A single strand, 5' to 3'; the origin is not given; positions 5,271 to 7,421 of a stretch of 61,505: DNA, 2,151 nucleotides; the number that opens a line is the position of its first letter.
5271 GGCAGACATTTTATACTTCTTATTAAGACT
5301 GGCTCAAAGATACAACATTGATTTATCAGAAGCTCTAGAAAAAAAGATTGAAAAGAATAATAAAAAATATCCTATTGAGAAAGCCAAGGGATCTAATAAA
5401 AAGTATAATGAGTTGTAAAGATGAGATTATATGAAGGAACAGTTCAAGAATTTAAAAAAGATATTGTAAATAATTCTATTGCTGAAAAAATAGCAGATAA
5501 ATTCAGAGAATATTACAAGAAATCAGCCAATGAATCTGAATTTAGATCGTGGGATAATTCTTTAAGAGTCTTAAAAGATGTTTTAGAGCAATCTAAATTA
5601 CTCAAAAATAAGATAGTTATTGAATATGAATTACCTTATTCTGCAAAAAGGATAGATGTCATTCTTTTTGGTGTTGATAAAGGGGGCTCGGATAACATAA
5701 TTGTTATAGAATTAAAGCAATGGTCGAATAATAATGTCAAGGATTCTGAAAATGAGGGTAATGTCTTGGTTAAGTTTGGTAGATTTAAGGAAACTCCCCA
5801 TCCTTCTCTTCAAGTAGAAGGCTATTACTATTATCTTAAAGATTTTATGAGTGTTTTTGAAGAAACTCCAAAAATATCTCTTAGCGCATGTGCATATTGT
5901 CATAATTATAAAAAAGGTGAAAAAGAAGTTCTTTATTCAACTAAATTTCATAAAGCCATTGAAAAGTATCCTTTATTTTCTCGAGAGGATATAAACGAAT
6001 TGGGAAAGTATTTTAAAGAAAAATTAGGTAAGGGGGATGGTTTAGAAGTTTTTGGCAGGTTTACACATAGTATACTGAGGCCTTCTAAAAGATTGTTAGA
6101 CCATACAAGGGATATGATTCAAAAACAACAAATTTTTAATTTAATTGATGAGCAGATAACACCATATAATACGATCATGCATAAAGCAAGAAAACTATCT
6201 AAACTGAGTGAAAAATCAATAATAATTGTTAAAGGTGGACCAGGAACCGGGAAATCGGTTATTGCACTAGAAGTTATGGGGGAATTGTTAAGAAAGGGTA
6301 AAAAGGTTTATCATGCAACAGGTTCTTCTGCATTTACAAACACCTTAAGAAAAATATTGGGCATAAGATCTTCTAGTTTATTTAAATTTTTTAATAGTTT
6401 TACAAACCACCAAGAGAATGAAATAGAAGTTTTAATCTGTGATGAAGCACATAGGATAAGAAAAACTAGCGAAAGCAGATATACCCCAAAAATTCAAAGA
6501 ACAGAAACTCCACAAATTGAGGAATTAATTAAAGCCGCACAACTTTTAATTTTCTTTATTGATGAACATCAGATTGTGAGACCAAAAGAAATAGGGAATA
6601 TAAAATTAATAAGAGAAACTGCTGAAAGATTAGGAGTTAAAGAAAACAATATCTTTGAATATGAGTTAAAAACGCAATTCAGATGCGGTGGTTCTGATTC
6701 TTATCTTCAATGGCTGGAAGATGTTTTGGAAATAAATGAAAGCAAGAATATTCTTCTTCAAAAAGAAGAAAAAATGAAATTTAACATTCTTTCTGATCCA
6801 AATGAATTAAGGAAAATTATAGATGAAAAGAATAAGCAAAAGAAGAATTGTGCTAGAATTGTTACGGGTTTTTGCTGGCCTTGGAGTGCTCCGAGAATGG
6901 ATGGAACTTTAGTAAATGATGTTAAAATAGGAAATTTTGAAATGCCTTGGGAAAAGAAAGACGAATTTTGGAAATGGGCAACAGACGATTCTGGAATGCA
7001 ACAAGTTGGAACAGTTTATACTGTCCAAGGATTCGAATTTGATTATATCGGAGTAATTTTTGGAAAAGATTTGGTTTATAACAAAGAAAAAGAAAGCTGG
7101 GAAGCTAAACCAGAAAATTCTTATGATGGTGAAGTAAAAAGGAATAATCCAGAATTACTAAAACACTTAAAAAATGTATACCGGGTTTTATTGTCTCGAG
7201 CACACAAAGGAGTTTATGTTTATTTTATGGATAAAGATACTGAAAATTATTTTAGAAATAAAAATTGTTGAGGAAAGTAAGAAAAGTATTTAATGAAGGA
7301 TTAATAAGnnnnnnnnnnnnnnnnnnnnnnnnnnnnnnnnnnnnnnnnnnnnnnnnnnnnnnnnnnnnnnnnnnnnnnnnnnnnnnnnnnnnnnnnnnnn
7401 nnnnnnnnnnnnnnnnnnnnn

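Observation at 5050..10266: Seven-gene MazG / DUF2075 nuclease-ATPase / WYL operon with five partners of unassigned function: candidate undescribed defence system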

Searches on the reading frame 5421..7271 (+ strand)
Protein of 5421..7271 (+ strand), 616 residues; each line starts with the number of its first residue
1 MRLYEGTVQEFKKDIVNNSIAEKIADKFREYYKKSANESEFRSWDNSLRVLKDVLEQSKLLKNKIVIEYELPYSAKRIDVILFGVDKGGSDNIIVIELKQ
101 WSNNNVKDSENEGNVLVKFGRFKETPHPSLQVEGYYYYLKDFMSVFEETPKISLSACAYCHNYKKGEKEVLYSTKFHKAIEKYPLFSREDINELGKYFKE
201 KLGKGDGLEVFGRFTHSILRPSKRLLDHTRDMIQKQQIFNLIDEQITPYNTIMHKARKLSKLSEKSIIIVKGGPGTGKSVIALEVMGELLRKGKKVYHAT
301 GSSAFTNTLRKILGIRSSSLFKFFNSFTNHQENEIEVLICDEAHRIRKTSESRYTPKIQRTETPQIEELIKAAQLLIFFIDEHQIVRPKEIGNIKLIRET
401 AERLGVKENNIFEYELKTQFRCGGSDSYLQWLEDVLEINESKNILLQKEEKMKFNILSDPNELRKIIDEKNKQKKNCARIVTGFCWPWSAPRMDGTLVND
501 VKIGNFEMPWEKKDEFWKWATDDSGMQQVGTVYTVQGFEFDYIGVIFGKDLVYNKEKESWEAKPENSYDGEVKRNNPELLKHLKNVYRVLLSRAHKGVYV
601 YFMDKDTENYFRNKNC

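Call 4: search_protein_families(library=pfam, proteins=[window:5421-7271:+], max_evalue=1)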
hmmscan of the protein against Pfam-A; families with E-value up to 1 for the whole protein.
window:5421-7271:+ (616 aa): 22 families
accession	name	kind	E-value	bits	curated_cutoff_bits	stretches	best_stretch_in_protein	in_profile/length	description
PF09848.15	SLFN-g3_helicase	-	9.3e-87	292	24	1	265-604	1-354/354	Schlafen group 3, DNA/RNA helicase domain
PF13604.12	AAA_30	-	6.5e-07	29.7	27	1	263-349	16-103/191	AAA domain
PF00004.35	AAA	-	1e-05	26.4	21.2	1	269-359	2-82/131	ATPase family associated with various cellular activities (AAA)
PF13401.12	AAA_22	-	1e-05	26.3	27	1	264-348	4-98/130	AAA domain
PF20720.3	nSTAND3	-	5.4e-05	23.4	27.2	1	259-305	11-57/155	Novel STAND NTPase 3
PF24883.2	NPHP3_N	-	0.00028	21.6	24.8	1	261-333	18-89/164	Nephrocystin 3, N-terminal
PF13245.12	AAA_19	-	0.00037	21.1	25.1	1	262-347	8-103/134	AAA domain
PF08378.17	NERD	-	0.00065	20.6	22.1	1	54-143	12-95/111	Nuclease-related domain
PF04851.21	ResIII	-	0.001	19.4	22.5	1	319-375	109-155/164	Type III restriction enzyme, res subunit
PF25199.1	nSTAND_NTPase5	-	0.0012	19.2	34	1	250-315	26-93/145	Novel STAND NTPase 5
PF01695.23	IstB_IS21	-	0.0049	16.8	24.1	1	256-302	83-129/238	IstB-like ATP binding protein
PF13173.12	AAA_14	-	0.012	16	27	1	265-349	2-77/129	AAA domain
PF13086.12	AAA_11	-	0.017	15.3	27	1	261-341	13-59/257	AAA domain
PF00176.29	SNF2-rel_dom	-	0.027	14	24.9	1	330-353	121-144/290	SNF2-related domain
PF13191.12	AAA_16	-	0.035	15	32.6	1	265-305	24-73/167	AAA ATPase domain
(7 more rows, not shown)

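Call 5: search_protein_families(library=padloc, proteins=[window:5421-7271:+], max_evalue=1)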
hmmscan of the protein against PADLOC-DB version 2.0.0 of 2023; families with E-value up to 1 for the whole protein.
window:5421-7271:+ (616 aa): 5 families
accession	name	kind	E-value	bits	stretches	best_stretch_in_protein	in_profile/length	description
PDLC05014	PDC-S41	-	4.3e-26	89.4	2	413-608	443-629/657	-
PDLC02350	AbiO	-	1.8e-15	54.7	2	240-474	178-373/468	AbiO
PDLC04140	mad8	-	7.3e-06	23.7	1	262-319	24-77/314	mads_8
PDLC01087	C3a187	-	0.00082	16.3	1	61-312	30-257/559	NERD+UvrD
PDLC01439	typeIV_DinG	-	0.0019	14.9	2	332-459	183-268/575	CAS-IV-A; associated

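Call 6: search_protein_families(library=ncbifam, proteins=[window:5421-7271:+], max_evalue=0.1)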
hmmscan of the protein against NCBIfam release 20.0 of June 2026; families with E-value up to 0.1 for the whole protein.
window:5421-7271:+ (616 aa): 20 families
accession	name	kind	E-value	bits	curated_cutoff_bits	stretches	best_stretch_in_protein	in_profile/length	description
TIGR01447.1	recD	equivalog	0.00011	20.9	310.15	1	225-291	120-189/597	exodeoxyribonuclease V subunit alpha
TIGR03881.1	KaiC_arch_4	hypoth_equivalog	0.00085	19.1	247.8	1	266-348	22-95/231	KaiC domain-containing protein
NF004723.0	PRK06067.1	subfamily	0.0034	16.9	194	1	262-315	31-84/243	flagellar accessory protein FlaH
NF041258.1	motor_HelR_2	exception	0.0035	15.6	1100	1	251-291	170-210/713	RNA polymerase recycling motor ATPase HelR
TIGR02768.1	TraA_Ti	equivalog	0.0048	15.2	590.45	1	263-347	373-459/751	Ti-type conjugative transfer relaxase TraA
TIGR01448.2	helicase_RecD2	equivalog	0.0057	14.8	500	1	259-301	325-369/713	SF1B family DNA helicase RecD2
TIGR00376.1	TIGR00376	hypoth_equivalog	0.0068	14.9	348.9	1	248-307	154-216/639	IGHMBP2 family helicase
NF038214.1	IS21_help_AAA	equivalog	0.0071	16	200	1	261-311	86-135/232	IS21-like element helper ATPase IstB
NF041254.1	motor_HelR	exception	0.013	13.7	750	1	264-298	200-234/706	RNA polymerase recycling motor ATPase HelR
TIGR00416.1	sms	equivalog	0.015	14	403.05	1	265-320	94-151/454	DNA repair protein RadA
TIGR02928.1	TIGR02928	subfamily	0.025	13.4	181.3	1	243-295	21-70/366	orc1/cdc6 family replication initiation protein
NF038317.1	DISARM_DrmD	equivalog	0.025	12.8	610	1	324-363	229-267/1021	DISARM system SNF2-like helicase DrmD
NF041465.1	HelD_MYCSM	equivalog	0.025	12.6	1051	1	253-291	177-215/719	RNA polymerase recycling motor HelD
NF006743.0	PRK09270.1-2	equivalog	0.033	13.2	227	1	249-289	12-52/217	nucleoside/nucleotide kinase family protein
NF004629.0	PRK05973.1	equivalog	0.034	13.1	156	1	255-300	54-99/237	DNA helicase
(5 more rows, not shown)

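Call 7: search_protein_families(library=phrogs, proteins=[window:5421-7271:+], max_evalue=0.1)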
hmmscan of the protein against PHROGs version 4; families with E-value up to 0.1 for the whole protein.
window:5421-7271:+ (616 aa): 12 families
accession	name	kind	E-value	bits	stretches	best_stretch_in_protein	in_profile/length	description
phrog_168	-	DNA, RNA and nucleotide metabolism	0.00057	20.6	1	242-349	20-115/314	clamp loader of DNA polymerase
phrog_170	-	other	0.00058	20.4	1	239-296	66-123/323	PhoH-like phosphate starvation-inducible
phrog_50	-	DNA, RNA and nucleotide metabolism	0.0019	18.3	1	250-297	354-401/570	DnaC-like helicase loader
phrog_239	-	DNA, RNA and nucleotide metabolism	0.0028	17.6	1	248-325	340-419/801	DNA primase/helicase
phrog_243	-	DNA, RNA and nucleotide metabolism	0.0044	17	1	260-368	30-137/273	DnaB-like replicative helicase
phrog_325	-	DNA, RNA and nucleotide metabolism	0.0044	16.3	1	226-296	456-522/986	Dda-like helicase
phrog_5484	-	DNA, RNA and nucleotide metabolism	0.0059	17.2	1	265-345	28-104/239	DnaA-like replication initiation protein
phrog_3277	-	DNA, RNA and nucleotide metabolism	0.011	16.5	1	264-301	9-50/168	DnaC-like helicase loader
phrog_16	-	DNA, RNA and nucleotide metabolism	0.011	14.9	1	237-350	269-392/986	DNA helicase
phrog_11254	-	DNA, RNA and nucleotide metabolism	0.015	15.7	1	243-286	65-107/293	DnaA-like replication initiation protein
phrog_6891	-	other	0.029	15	1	261-300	38-77/310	ATPase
phrog_23807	-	unknown function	0.068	11.8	0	332-378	258-302/1053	-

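Call 21: find_homologous_proteins(query=window:5421-7271:+, max_evalue=1e-10)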
Query window:5421-7271:+ (616 aa): 7605 proteins with E <= 1e-10 among 8000 candidates; the best 120 are listed.
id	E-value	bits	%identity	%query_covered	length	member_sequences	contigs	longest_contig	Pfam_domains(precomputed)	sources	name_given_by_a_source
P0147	0.0e+0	1399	100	100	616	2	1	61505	PF13604.13,PF00004.36,PF13401.13,PF09848.16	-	-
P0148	0.0e+0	1088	76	100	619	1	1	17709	PF00004.36,PF13401.13,PF09848.16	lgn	-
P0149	0.0e+0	1058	73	100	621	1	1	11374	PF13604.13,PF00004.36,PF13401.13,PF09848.16,PF04851.22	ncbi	-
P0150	0.0e+0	1057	74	100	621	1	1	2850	PF13604.13,PF00004.36,PF13401.13,PF09848.16,PF04851.22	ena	-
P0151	0.0e+0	1042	73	100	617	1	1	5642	PF00004.36,PF13401.13,PF09848.16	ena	-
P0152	0.0e+0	1037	72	100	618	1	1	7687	PF00004.36,PF13401.13,PF09848.16,PF04851.22,PF20720.4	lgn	-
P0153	0.0e+0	1033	73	100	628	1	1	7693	PF00004.36,PF13401.13,PF09848.16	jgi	jgi:uncharacterized protein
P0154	0.0e+0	1026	72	100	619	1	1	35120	PF00004.36,PF13401.13,PF09848.16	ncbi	-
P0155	0.0e+0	1022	72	100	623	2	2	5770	PF13604.13,PF00004.36,PF09848.16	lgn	-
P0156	0.0e+0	1020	72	99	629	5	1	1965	PF13604.13,PF00004.36,PF13401.13,PF09848.16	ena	-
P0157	0.0e+0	1013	72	100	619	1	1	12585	PF13604.13,PF00004.36,PF13401.13,PF09848.16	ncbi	ncbi:MAG: DUF2075 domain-containing protein [archaeon]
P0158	0.0e+0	1011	72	99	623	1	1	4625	PF13604.13,PF00004.36,PF13401.13,PF09848.16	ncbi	-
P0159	1.7e-298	1009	71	100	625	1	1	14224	PF13604.13,PF00004.36,PF13401.13,PF09848.16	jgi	-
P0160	9.0e-293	990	71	100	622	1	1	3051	PF13604.13,PF00004.36,PF13401.13,PF09848.16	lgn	-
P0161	4.6e-288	975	68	100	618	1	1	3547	PF13604.13,PF09848.16,PF04851.22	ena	-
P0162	3.3e-287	972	67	100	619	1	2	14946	PF13604.13,PF00004.36,PF09848.16,PF04851.22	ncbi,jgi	-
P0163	4.7e-287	971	69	100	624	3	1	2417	PF00004.36,PF13401.13,PF09848.16,PF04851.22,PF20720.4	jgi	-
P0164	7.1e-287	971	69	100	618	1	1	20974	PF13604.13,PF00004.36,PF09848.16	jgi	jgi:hypothetical protein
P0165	1.4e-286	970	70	100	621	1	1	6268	PF13604.13,PF09848.16,PF20720.4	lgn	-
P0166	2.5e-286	969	67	100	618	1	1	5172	PF13604.13,PF00004.36,PF09848.16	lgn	-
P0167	2.6e-286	969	67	100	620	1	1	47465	PF00004.36,PF13401.13,PF09848.16,PF25199.2,PF04851.22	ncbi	-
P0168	3.4e-286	969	68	100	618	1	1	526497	PF13604.13,PF00004.36,PF13401.13,PF09848.16,PF04851.22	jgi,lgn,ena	-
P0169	2.6e-285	966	68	100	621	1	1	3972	PF13604.13,PF00004.36,PF13401.13,PF09848.16,PF25199.2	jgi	-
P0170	3.1e-284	962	68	100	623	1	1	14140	PF13604.13,PF00004.36,PF09848.16,PF20720.4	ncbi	ncbi:MAG: DUF2075 domain-containing protein [Candidatus Aenigmatarchaeota archaeon]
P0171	2.0e-283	959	68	100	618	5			PF00004.36,PF13401.13,PF09848.16,PF04851.22,PF20720.4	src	-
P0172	2.7e-283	959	68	100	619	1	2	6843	PF13604.13,PF00004.36,PF09848.16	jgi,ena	-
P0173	3.2e-283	959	69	100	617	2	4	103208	PF13604.13,PF00004.36,PF09848.16,PF04851.22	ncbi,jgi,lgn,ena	-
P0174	3.4e-283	959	67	100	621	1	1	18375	PF13604.13,PF00004.36,PF13401.13,PF09848.16,PF04851.22,PF20720.4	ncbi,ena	-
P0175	5.9e-283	958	69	100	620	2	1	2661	PF13604.13,PF24883.3,PF09848.16,PF04851.22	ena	-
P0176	6.0e-283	958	66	100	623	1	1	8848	PF00004.36,PF09848.16,PF04851.22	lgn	-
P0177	1.2e-282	957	67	100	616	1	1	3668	PF13604.13,PF24883.3,PF00004.36,PF09848.16,PF04851.22,PF20720.4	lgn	-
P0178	1.7e-282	956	66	100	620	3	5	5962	PF13604.13,PF00004.36,PF09848.16,PF04851.22,PF20720.4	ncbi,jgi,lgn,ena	-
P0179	3.2e-282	955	68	100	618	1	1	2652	PF00004.36,PF13401.13,PF09848.16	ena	-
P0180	4.2e-282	955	67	100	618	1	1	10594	PF13604.13,PF00004.36,PF09848.16,PF04851.22,PF20720.4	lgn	-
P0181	8.5e-282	954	68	100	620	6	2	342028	PF00004.36,PF13401.13,PF09848.16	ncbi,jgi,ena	-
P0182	9.2e-282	954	69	100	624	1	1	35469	PF13604.13,PF00004.36,PF09848.16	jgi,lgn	jgi:hypothetical protein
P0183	1.2e-281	954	66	100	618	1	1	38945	PF13604.13,PF00004.36,PF09848.16,PF04851.22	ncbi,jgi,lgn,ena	-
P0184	1.5e-281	953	65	100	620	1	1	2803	PF13604.13,PF09848.16,PF04851.22,PF20720.4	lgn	-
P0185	1.7e-281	953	68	100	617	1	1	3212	PF13604.13,PF00004.36,PF09848.16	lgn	-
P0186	9.6e-281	951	68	100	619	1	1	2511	PF00004.36,PF09848.16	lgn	-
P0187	1.4e-280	950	66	100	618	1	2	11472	PF13604.13,PF09848.16,PF04851.22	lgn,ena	-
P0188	1.5e-280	950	69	100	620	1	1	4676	PF13604.13,PF00004.36,PF09848.16,PF20720.4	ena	-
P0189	2.2e-280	949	65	100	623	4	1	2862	PF13604.13,PF00004.36,PF09848.16,PF04851.22,PF20720.4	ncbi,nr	ncbi:MAG: peptidase S24 [Thermotogae bacterium]|nr:MAG: peptidase S24 [Thermotogota bacterium]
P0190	2.3e-280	949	68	100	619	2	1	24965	PF00004.36,PF09848.16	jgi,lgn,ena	-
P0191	6.0e-280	948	66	100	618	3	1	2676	PF00004.36,PF13401.13,PF09848.16,PF04851.22,PF20720.4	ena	-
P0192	7.3e-280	948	68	100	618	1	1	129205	PF00004.36,PF09848.16,PF20720.4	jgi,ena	-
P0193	1.7e-279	946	67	100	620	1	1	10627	PF13604.13,PF00004.36,PF13401.13,PF09848.16,PF20720.4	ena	-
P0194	2.5e-279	946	67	100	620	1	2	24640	PF00004.36,PF09848.16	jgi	-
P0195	3.1e-279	946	67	100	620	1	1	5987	PF09848.16,PF20720.4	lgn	-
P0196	4.6e-279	945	66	100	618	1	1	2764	PF13604.13,PF00004.36,PF09848.16,PF04851.22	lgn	-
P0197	1.9e-278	943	67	100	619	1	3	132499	PF13604.13,PF00004.36,PF13401.13,PF09848.16,PF20720.4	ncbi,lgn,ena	-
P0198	1.9e-278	943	67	100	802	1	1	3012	PF00717.29,PF13604.13,PF00004.36,PF09848.16,PF04851.22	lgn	-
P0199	2.3e-278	943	66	100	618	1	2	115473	PF00004.36,PF09848.16,PF04851.22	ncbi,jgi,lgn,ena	-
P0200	4.0e-278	942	67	100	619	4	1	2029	PF00004.36,PF13401.13,PF09848.16,PF20720.4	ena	-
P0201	7.4e-278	941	66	100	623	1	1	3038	PF13604.13,PF09848.16,PF04851.22,PF20720.4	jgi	jgi:uncharacterized protein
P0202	1.0e-277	941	67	100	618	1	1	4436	PF00004.36,PF09848.16,PF20720.4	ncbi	-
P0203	1.2e-277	940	66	100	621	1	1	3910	PF13604.13,PF00004.36,PF13401.13,PF09848.16,PF04851.22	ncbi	-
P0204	3.4e-277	939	65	100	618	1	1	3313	PF00004.36,PF09848.16,PF04851.22,PF20720.4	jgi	jgi:uncharacterized protein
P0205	4.0e-277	939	66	100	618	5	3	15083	PF00004.36,PF09848.16,PF04851.22,PF20720.4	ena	-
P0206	1.8e-276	936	67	100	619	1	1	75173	PF00004.36,PF09848.16,PF04851.22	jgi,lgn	jgi:hypothetical protein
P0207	2.2e-276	936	67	100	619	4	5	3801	PF00004.36,PF09848.16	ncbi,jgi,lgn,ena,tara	jgi:hypothetical protein|tara:strand:- start:160 stop:2019 length:1860 start_codon:yes stop_codon:ye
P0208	2.9e-276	936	65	100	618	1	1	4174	PF13604.13,PF00004.36,PF13401.13,PF09848.16,PF25199.2,PF04851.22,PF20720.4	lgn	-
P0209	3.4e-276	936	66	99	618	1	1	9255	PF13604.13,PF00004.36,PF09848.16,PF04851.22,PF20720.4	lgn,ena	-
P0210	1.7e-275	933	66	99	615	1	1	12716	PF00004.36,PF13401.13,PF09848.16,PF04851.22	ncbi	-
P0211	3.2e-275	932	66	100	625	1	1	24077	PF13604.13,PF00004.36,PF13401.13,PF08378.18,PF09848.16,PF20720.4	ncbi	-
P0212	3.2e-275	932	65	100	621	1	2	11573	PF00004.36,PF13401.13,PF09848.16,PF04851.22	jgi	jgi:DUF2075 family protein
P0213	6.1e-275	931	66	99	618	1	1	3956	PF00004.36,PF09848.16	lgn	-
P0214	8.8e-275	931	68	100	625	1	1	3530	PF13604.13,PF00004.36,PF13401.13,PF09848.16,PF20720.4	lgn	-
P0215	1.4e-274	930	67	99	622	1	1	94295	PF13604.13,PF00004.36,PF09848.16,PF20720.4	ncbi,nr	ncbi:DUF2075 domain-containing protein [Candidatus Woesearchaeota archaeon]|nr:DUF2075 domain-contai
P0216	2.0e-274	930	66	99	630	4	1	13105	PF13604.13,PF09848.16,PF04851.22,PF20720.4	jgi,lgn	-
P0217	1.7e-273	927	67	100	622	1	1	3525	PF13604.13,PF00004.36,PF09848.16,PF04851.22,PF20720.4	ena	-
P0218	1.9e-273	926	67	100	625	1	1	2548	PF13604.13,PF00004.36,PF13401.13,PF09848.16,PF20720.4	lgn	-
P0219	1.9e-273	926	65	100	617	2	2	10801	PF00004.36,PF09848.16,PF04851.22,PF20720.4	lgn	-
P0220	3.3e-273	926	67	100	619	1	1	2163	PF13604.13,PF00004.36,PF09848.16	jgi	-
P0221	2.2e-272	923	67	100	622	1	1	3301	PF00004.36,PF09848.16,PF04851.22,PF20720.4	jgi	-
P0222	5.5e-272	922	64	99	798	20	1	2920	PF00717.29,PF09848.16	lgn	-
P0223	6.8e-272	921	64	100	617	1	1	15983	PF13604.13,PF24883.3,PF09848.16,PF04851.22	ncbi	-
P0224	7.5e-272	921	66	100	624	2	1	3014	PF13604.13,PF00004.36,PF13401.13,PF09848.16,PF20720.4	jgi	-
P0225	7.8e-272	921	67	100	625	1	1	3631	PF13604.13,PF00004.36,PF13401.13,PF09848.16,PF20720.4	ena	-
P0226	3.7e-271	919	65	100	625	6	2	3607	PF13604.13,PF00004.36,PF13401.13,PF09848.16,PF20720.4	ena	-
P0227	6.0e-271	918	66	100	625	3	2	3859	PF13604.13,PF00004.36,PF13401.13,PF09848.16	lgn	-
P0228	8.9e-271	918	66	100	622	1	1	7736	PF13604.13,PF00004.36,PF13401.13,PF09848.16,PF20720.4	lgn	-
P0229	1.2e-270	917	66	100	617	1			PF13604.13,PF00004.36,PF13401.13,PF09848.16,PF20720.4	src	-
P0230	2.3e-270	916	65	100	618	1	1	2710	PF13604.13,PF00004.36,PF13401.13,PF09848.16,PF20720.4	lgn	-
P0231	4.8e-270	915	66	99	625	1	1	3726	PF13604.13,PF00004.36,PF13401.13,PF09848.16,PF04851.22,PF20720.4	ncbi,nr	ncbi:DUF2075 domain-containing protein [Candidatus Woesearchaeota archaeon]|nr:DUF2075 domain-contai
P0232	9.3e-270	914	63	100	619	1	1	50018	PF13604.13,PF00004.36,PF13401.13,PF09848.16,PF04851.22,PF20720.4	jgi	jgi:hypothetical protein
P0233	1.0e-269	914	66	100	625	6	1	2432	PF13604.13,PF00004.36,PF13401.13,PF08378.18,PF09848.16,PF04851.22,PF20720.4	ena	-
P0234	1.3e-269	914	64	100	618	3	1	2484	PF13604.13,PF00004.36,PF09848.16,PF04851.22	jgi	-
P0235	2.5e-269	913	66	100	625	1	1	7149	PF13604.13,PF09848.16,PF04851.22,PF20720.4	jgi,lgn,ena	-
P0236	5.3e-269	912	66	100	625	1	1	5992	PF13604.13,PF00004.36,PF13401.13,PF09848.16,PF20720.4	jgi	jgi:uncharacterized protein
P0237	1.7e-268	910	62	99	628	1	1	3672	PF13604.13,PF00004.36,PF13401.13,PF09848.16,PF04851.22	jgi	jgi:uncharacterized protein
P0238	2.0e-268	910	64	100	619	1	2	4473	PF09848.16,PF04851.22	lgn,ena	-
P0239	3.0e-268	909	65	99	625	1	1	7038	PF13604.13,PF00004.36,PF13401.13,PF09848.16,PF04851.22,PF20720.4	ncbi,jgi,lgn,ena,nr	ncbi:MAG: DUF2075 domain-containing protein [Nanoarchaeota archaeon]|nr:DUF2075 domain-containing pr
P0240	3.5e-268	909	63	100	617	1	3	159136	PF00004.36,PF09848.16,PF25199.2,PF20720.4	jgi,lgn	jgi:DUF2075 family protein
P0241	2.8e-267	906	64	100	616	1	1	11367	PF09848.16,PF04851.22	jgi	-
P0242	3.0e-267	906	65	100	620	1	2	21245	PF00004.36,PF09848.16,PF04851.22,PF20720.4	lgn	-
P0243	5.0e-267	905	62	100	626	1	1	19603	PF13604.13,PF00004.36,PF09848.16,PF04851.22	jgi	jgi:DUF2075 family protein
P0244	7.4e-267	905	65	100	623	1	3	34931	PF00004.36,PF13401.13,PF09848.16,PF20720.4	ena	-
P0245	7.8e-267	905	64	99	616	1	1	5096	PF13604.13,PF00004.36,PF09848.16,PF04851.22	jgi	-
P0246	1.1e-266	904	64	100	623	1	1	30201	PF00004.36,PF09848.16,PF04851.22,PF20720.4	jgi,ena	-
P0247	1.2e-266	904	62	100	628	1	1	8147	PF13604.13,PF00004.36,PF09848.16,PF04851.22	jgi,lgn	jgi:DUF2075 family protein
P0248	1.8e-266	903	63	100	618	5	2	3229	PF13604.13,PF00004.36,PF09848.16,PF04851.22,PF20720.4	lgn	-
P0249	2.0e-266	903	62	100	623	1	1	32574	PF13604.13,PF00004.36,PF09848.16,PF04851.22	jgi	jgi:uncharacterized protein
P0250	3.3e-266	903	65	100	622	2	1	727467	PF13604.13,PF00004.36,PF09848.16,PF20720.4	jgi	jgi:DUF2075 family protein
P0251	6.1e-266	902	62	100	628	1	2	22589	PF13604.13,PF00004.36,PF09848.16,PF04851.22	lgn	-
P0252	8.8e-266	901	63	100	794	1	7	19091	PF00717.29,PF09848.16,PF04851.22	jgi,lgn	jgi:hypothetical protein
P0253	1.0e-265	901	63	100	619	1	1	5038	PF13604.13,PF00004.36,PF09848.16,PF04851.22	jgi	-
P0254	2.5e-265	900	64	100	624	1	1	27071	PF09848.16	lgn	-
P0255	3.4e-265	899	64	99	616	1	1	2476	PF13604.13,PF00004.36,PF09848.16,PF04851.22,PF20720.4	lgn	-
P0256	4.1e-265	899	64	99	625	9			PF00004.36,PF09848.16,PF04851.22,PF20720.4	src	-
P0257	4.8e-265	899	63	99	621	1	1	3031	PF13604.13,PF00004.36,PF09848.16,PF04851.22,PF20720.4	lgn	-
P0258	5.2e-265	899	64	99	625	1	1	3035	PF13401.13,PF08378.18,PF09848.16,PF04851.22,PF20720.4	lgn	-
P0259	5.3e-265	899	64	99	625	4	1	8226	PF00004.36,PF13401.13,PF09848.16,PF20720.4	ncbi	-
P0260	5.6e-265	898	62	100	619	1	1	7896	PF13604.13,PF00004.36,PF09848.16,PF04851.22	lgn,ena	-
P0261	5.7e-265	898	62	100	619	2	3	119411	PF00004.36,PF13401.13,PF09848.16,PF04851.22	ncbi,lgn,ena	ncbi:MAG: DNA/RNA helicase domain-containing protein [Nanoarchaeota archaeon]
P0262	4.0e-264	896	62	100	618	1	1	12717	PF13604.13,PF13401.13,PF09848.16,PF20720.4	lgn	-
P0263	5.5e-264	895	61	99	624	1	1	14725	PF13604.13,PF00004.36,PF09848.16,PF04851.22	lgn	-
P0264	8.0e-264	895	65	100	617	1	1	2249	PF13604.13,PF09848.16,PF04851.22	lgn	-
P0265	8.8e-264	895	62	99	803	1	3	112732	PF00717.29,PF09848.16,PF04851.22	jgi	jgi:DUF2075 family protein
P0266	1.0e-263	894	63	100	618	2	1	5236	PF13604.13,PF00004.36,PF09848.16,PF04851.22,PF20720.4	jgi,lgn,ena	-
